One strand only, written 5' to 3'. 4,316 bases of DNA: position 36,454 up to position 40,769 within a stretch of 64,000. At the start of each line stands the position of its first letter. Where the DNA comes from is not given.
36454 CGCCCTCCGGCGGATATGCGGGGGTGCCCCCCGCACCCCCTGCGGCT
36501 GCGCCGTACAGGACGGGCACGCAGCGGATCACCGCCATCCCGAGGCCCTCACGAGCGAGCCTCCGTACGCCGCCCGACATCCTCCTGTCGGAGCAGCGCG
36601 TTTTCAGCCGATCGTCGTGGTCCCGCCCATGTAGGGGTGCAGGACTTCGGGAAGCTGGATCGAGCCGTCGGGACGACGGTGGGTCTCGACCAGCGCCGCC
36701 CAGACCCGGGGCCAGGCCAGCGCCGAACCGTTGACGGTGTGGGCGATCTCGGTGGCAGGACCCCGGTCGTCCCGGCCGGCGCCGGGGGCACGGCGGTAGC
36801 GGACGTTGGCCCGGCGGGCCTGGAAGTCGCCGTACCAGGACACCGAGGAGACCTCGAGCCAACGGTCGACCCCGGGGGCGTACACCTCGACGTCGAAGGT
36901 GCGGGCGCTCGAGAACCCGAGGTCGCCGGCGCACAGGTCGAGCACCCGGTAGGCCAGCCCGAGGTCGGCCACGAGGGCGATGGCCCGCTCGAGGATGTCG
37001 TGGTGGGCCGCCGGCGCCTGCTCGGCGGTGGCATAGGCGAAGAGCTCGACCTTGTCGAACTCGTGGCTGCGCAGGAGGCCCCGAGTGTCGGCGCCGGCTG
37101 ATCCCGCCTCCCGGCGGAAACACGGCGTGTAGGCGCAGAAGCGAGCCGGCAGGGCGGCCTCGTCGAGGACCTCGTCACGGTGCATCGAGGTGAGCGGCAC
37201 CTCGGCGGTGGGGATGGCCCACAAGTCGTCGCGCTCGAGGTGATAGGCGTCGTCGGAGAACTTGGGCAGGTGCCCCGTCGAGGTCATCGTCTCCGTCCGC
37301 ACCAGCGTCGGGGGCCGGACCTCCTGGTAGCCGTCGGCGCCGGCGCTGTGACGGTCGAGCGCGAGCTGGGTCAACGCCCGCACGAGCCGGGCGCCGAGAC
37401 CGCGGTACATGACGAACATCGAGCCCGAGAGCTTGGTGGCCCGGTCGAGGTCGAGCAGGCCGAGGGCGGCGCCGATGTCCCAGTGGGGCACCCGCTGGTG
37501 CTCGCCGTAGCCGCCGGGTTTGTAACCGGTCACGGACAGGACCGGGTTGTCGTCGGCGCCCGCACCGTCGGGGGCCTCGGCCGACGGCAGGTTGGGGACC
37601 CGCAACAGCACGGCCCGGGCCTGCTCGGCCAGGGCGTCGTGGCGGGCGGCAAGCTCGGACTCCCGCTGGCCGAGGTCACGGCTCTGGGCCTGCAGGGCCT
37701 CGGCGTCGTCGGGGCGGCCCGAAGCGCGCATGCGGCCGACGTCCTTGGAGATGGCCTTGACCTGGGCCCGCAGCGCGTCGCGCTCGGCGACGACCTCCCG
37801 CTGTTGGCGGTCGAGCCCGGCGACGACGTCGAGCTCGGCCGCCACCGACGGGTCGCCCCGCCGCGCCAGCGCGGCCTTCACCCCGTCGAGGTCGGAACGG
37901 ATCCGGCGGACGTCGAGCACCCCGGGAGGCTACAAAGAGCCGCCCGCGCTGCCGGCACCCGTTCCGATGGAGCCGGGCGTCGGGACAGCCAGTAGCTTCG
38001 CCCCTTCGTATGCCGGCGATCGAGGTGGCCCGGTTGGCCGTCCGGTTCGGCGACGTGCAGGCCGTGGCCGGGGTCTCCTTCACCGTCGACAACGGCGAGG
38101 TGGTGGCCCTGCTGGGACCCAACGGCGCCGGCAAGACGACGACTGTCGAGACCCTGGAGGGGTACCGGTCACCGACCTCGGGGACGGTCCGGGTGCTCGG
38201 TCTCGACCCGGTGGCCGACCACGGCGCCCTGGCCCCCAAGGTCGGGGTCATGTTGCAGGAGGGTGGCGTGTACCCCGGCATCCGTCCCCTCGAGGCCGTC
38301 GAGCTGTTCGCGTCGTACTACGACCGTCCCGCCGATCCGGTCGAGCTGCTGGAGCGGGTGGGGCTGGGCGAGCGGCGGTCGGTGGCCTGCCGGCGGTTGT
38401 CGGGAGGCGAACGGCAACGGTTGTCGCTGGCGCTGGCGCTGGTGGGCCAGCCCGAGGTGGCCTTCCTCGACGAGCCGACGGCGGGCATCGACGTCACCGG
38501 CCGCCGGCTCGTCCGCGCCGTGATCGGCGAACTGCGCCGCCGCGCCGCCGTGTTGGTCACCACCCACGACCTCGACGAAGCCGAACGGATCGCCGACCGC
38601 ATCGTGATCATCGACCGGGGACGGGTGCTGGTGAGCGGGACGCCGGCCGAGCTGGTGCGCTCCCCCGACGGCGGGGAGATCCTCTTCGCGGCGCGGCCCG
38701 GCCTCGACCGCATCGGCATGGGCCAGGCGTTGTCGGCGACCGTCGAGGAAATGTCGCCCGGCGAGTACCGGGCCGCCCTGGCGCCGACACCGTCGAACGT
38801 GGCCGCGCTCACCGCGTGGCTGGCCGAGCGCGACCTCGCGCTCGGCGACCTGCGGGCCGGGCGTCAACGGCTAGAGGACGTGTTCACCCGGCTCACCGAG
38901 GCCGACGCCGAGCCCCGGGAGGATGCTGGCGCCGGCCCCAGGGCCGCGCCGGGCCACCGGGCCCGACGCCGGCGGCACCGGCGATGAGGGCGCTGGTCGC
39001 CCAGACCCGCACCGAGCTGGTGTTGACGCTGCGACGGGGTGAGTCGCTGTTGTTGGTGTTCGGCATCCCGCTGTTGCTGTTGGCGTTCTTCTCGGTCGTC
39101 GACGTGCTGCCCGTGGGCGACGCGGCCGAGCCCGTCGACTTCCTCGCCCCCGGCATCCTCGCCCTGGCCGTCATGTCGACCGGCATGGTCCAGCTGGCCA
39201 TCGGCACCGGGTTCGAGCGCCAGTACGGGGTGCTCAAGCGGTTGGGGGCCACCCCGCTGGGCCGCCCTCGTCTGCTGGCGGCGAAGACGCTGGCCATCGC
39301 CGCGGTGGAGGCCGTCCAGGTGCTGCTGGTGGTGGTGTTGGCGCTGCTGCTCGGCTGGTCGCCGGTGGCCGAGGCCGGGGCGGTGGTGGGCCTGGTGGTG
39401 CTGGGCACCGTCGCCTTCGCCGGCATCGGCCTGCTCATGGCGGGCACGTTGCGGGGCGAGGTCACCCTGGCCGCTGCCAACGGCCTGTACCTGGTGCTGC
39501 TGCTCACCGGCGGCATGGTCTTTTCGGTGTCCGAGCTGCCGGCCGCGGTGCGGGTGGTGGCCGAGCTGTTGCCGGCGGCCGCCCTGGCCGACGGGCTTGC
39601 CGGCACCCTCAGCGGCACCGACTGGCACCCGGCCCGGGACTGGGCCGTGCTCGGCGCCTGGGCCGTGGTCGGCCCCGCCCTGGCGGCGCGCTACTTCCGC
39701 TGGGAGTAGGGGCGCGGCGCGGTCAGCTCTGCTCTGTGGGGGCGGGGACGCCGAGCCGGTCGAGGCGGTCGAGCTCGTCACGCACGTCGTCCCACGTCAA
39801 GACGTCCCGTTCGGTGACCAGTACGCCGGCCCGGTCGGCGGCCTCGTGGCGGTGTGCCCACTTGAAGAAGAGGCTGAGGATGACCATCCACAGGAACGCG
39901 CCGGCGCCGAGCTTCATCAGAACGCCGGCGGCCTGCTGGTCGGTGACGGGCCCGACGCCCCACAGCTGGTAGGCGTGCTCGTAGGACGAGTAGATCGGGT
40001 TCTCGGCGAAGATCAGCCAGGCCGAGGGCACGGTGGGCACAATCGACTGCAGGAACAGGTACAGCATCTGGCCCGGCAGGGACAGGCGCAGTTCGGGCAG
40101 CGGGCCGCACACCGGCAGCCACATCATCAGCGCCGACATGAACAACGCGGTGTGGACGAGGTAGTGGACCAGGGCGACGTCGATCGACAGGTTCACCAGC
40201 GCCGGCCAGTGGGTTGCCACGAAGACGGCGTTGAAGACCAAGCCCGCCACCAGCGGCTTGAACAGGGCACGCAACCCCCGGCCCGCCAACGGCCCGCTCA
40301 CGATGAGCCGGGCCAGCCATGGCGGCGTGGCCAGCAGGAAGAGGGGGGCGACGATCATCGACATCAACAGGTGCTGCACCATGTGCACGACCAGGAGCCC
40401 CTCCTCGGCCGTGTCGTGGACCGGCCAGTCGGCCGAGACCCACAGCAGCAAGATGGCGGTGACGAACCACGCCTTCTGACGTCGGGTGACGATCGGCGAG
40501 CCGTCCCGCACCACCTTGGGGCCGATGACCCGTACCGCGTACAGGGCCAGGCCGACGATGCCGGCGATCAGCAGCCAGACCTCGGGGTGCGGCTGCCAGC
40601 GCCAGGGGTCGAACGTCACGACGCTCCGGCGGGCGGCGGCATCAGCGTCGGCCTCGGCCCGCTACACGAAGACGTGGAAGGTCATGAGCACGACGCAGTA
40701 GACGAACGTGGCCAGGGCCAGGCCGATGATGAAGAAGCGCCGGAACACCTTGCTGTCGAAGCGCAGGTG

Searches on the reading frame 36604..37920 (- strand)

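Call 66: search_protein_families(library=pfam, proteins=[window:36604-37920:-], max_evalue=0.001)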
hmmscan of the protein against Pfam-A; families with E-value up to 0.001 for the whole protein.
window:36604-37920:- (438 aa): 2 families
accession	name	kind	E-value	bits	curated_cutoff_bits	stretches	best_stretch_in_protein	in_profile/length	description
PF00587.30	tRNA-synt_2b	-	2.2e-26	93.5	29.3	1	230-412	8-177/179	tRNA synthetase class II core domain (G, H, P, S and T)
PF02403.27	Seryl_tRNA_N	-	8.4e-19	68.3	28.2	1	1-112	1-108/108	Seryl-tRNA synthetase N-terminal domain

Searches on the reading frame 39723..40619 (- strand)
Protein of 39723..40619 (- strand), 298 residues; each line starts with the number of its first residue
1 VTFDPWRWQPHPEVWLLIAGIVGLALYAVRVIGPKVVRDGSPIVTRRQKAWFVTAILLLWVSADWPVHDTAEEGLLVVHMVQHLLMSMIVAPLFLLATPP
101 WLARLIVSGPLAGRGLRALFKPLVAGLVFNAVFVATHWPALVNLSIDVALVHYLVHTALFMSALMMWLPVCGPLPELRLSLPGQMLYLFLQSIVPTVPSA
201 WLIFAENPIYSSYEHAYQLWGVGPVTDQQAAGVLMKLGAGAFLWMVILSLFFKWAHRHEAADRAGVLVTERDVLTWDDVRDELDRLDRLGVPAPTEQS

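Call 3: search_protein_families(library=pfam, proteins=[window:39723-40619:-], max_evalue=0.01)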
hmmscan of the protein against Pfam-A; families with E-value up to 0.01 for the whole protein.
window:39723-40619:- (298 aa): 1 family
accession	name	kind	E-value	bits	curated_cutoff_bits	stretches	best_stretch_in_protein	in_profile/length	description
PF09678.15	Caa3_CtaG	-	5.8e-40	137.6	27.7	1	38-255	12-235/237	Cytochrome c oxidase caa3 assembly factor (Caa3_CtaG)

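Call 4: search_protein_families(library=ncbifam, proteins=[window:39723-40619:-], max_evalue=0.01)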
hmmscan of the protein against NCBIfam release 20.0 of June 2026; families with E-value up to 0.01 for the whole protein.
window:39723-40619:- (298 aa): 1 family
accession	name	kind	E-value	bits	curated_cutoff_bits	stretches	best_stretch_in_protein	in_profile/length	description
TIGR02737.1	caa3_CtaG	equivalog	5.2e-31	108.2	279.35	1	26-216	24-215/281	cytochrome c oxidase assembly factor CtaG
